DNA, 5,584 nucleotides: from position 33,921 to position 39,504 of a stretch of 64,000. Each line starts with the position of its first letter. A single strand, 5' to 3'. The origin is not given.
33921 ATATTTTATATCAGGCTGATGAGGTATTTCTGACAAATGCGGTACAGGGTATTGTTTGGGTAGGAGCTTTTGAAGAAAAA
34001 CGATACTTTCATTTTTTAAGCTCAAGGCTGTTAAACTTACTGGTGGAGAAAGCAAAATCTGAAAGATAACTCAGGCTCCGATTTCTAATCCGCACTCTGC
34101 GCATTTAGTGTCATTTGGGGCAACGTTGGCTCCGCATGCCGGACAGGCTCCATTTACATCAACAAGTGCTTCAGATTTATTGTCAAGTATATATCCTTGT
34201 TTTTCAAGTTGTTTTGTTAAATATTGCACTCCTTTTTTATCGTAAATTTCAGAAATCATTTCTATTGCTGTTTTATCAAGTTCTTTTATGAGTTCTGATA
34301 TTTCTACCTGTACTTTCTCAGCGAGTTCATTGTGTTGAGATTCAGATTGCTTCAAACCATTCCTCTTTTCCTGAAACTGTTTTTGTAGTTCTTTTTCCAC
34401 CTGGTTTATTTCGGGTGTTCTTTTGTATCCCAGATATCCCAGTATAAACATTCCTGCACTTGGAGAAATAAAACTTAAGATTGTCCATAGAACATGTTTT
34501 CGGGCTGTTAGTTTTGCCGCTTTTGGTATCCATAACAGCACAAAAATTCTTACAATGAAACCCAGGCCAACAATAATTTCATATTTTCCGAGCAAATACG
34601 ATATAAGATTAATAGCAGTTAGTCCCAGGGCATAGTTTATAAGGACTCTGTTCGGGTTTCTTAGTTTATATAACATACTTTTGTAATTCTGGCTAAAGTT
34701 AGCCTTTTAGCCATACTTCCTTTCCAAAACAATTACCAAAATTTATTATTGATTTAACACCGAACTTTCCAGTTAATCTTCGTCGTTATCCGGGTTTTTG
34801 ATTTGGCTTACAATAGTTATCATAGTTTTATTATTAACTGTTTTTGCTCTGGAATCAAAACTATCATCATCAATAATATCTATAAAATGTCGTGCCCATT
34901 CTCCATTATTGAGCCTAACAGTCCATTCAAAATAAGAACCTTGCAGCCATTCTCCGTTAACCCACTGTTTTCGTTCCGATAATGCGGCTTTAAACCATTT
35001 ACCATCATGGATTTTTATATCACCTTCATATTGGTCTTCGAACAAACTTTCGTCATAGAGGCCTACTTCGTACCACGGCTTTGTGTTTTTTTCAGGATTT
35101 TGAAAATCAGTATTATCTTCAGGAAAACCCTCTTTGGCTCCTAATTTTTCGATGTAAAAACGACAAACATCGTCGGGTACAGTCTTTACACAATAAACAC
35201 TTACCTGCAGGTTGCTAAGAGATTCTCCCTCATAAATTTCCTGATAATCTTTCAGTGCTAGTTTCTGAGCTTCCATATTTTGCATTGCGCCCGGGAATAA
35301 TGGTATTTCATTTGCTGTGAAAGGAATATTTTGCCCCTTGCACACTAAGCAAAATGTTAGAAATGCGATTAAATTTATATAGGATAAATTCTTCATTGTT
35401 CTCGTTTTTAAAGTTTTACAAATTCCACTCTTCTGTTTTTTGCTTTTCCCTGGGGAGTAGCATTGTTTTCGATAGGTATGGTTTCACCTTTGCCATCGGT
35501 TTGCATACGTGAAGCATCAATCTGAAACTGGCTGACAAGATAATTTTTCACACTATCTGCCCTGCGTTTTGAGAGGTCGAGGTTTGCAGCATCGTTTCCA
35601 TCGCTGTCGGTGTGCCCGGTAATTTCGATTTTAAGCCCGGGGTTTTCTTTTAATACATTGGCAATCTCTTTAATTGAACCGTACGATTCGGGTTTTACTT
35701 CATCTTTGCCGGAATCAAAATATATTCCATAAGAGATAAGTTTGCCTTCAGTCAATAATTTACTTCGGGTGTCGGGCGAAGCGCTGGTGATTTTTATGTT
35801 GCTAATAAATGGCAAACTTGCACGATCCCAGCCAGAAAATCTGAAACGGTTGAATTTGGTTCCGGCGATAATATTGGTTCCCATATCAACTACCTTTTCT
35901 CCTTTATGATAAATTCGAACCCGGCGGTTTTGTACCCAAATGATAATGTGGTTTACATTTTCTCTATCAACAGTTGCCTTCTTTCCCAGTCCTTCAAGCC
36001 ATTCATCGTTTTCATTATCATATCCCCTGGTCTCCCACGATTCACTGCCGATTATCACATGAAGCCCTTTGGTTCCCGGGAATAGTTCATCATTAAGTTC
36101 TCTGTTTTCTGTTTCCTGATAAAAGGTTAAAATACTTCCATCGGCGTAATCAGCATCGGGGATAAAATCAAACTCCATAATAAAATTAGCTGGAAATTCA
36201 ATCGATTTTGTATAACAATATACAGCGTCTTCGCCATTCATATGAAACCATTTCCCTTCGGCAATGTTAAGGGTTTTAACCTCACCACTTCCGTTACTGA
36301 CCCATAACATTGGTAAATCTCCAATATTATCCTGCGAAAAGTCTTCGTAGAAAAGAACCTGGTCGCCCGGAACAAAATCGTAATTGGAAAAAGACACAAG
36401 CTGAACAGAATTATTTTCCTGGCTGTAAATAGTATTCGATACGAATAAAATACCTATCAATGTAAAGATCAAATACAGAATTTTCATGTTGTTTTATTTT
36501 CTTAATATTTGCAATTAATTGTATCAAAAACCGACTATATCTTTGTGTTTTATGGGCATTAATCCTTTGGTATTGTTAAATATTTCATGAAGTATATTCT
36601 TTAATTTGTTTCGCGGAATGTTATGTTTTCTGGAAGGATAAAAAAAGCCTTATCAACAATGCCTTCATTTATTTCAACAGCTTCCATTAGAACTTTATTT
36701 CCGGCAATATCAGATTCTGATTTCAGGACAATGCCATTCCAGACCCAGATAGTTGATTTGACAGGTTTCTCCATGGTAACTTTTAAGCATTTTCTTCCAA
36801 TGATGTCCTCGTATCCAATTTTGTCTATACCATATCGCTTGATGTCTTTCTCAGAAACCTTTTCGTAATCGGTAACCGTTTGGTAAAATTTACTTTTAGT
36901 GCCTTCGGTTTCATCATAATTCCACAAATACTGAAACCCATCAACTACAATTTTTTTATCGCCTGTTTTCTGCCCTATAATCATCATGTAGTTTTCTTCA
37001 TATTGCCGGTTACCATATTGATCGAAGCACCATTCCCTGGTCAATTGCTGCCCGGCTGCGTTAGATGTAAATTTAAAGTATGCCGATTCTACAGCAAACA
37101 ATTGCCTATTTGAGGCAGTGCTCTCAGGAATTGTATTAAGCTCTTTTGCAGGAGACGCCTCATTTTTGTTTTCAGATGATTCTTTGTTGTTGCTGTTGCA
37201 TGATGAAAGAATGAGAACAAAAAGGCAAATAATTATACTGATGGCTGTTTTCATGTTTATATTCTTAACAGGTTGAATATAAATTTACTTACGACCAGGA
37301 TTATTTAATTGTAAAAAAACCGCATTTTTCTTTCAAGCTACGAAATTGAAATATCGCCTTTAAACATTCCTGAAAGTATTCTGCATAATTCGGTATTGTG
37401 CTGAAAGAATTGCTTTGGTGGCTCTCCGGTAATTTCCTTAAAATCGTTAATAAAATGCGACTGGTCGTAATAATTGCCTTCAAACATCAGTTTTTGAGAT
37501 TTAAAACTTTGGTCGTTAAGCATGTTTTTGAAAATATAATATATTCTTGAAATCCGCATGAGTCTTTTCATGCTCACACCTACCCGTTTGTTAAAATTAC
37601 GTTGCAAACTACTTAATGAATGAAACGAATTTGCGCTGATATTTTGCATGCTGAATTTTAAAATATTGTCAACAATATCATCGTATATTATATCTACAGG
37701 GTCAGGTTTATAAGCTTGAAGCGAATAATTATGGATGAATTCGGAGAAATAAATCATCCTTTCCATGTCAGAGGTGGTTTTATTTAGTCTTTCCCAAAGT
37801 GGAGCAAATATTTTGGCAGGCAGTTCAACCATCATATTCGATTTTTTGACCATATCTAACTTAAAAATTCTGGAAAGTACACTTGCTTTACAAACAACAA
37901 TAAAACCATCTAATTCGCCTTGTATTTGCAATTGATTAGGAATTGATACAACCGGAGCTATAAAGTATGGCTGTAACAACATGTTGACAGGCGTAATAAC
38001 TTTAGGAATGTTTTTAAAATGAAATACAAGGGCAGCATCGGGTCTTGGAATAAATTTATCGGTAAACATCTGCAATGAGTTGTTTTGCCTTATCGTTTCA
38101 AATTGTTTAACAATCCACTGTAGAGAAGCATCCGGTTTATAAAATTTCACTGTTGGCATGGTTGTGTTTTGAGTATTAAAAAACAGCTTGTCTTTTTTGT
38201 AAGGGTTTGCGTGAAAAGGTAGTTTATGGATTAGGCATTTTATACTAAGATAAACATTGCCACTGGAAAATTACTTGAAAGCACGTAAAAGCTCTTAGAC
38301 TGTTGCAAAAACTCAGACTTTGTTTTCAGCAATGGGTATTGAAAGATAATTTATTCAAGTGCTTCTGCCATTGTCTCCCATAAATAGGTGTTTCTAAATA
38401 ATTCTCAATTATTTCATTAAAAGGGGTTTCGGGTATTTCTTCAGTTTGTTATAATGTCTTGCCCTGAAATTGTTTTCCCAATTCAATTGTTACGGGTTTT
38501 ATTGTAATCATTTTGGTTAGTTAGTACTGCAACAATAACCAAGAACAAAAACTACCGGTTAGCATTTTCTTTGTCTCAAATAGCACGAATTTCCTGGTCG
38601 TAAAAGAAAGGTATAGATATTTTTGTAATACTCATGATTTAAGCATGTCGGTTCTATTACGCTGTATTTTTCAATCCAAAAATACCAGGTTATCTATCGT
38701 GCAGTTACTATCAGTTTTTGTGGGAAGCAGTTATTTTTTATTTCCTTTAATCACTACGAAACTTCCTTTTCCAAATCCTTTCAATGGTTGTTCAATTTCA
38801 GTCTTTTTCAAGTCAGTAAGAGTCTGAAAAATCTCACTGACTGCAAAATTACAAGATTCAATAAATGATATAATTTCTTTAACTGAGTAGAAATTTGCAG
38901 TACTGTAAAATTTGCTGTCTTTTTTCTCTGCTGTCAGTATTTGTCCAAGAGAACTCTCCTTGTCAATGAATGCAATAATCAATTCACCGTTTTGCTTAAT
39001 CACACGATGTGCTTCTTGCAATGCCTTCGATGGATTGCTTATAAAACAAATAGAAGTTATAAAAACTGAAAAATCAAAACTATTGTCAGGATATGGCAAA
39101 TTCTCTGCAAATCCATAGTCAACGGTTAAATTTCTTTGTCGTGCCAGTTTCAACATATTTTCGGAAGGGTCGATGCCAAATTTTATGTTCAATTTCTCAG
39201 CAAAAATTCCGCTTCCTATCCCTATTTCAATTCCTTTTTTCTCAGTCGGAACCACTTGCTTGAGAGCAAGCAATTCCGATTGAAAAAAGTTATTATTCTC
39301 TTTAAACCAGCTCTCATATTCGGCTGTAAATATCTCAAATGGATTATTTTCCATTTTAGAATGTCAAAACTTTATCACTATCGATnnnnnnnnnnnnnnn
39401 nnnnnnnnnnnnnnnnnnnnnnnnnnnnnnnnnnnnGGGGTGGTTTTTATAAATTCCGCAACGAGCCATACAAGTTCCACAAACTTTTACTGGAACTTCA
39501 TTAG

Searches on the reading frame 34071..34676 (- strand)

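Call 27: search_protein_families(library=pfam, proteins=[window:34071-34676:-], max_evalue=0.00001)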
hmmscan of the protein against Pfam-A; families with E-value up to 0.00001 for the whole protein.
window:34071-34676:- (201 aa): 1 family
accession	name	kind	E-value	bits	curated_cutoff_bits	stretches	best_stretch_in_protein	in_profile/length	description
PF13248.11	Zn_ribbon_3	-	6e-06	26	27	1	178-198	5-25/26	zinc-ribbon domain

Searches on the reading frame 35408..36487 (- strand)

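Call 27: search_protein_families(library=pfam, proteins=[window:35408-36487:-], max_evalue=0.00001)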
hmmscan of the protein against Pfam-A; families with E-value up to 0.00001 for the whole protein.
window:35408-36487:- (359 aa): 2 families
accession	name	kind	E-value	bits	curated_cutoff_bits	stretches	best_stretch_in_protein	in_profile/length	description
PF00691.25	OmpA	-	5e-26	91.4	27.2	1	256-352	1-98/98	OmpA family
PF05359.17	DUF748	-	1.6e-07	30.2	50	0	255-297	881-923/1037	Domain of Unknown Function (DUF748)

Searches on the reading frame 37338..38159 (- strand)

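Call 27: search_protein_families(library=pfam, proteins=[window:37338-38159:-], max_evalue=0.00001)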
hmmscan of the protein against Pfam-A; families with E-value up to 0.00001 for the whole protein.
window:37338-38159:- (273 aa): 2 families
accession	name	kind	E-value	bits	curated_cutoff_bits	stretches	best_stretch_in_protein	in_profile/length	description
PF12833.13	HTH_18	-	1.7e-09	38.2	33.6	1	181-253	8-79/80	Helix-turn-helix domain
PF20240.3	DUF6597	-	5.2e-06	26.9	27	1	6-105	2-96/103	Domain of unknown function (DUF6597)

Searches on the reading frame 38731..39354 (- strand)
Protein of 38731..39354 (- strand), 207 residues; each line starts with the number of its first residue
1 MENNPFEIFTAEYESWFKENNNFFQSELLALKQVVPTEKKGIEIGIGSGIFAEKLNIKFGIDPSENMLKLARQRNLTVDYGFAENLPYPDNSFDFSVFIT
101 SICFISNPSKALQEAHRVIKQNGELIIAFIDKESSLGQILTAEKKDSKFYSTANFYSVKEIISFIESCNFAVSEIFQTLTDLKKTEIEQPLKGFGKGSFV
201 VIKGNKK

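Call 65: search_protein_families(library=pfam, proteins=[window:38731-39354:-], max_evalue=0.00001)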
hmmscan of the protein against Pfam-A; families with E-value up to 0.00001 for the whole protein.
window:38731-39354:- (207 aa): 5 families
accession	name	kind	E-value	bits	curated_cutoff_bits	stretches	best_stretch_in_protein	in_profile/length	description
PF08241.18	Methyltransf_11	-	3.3e-18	66.6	21.2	1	43-127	2-95/95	Methyltransferase domain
PF13649.12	Methyltransf_25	-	1.5e-12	48.5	27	1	43-123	3-97/97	Methyltransferase domain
PF13847.12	Methyltransf_31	-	7.2e-12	45.6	27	1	44-145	10-127/145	Methyltransferase domain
PF13489.12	Methyltransf_23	-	6.9e-09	36.1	27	1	28-171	13-160/164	Methyltransferase domain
PF08242.18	Methyltransf_12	-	1.3e-06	29.5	30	1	43-125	2-98/98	Methyltransferase domain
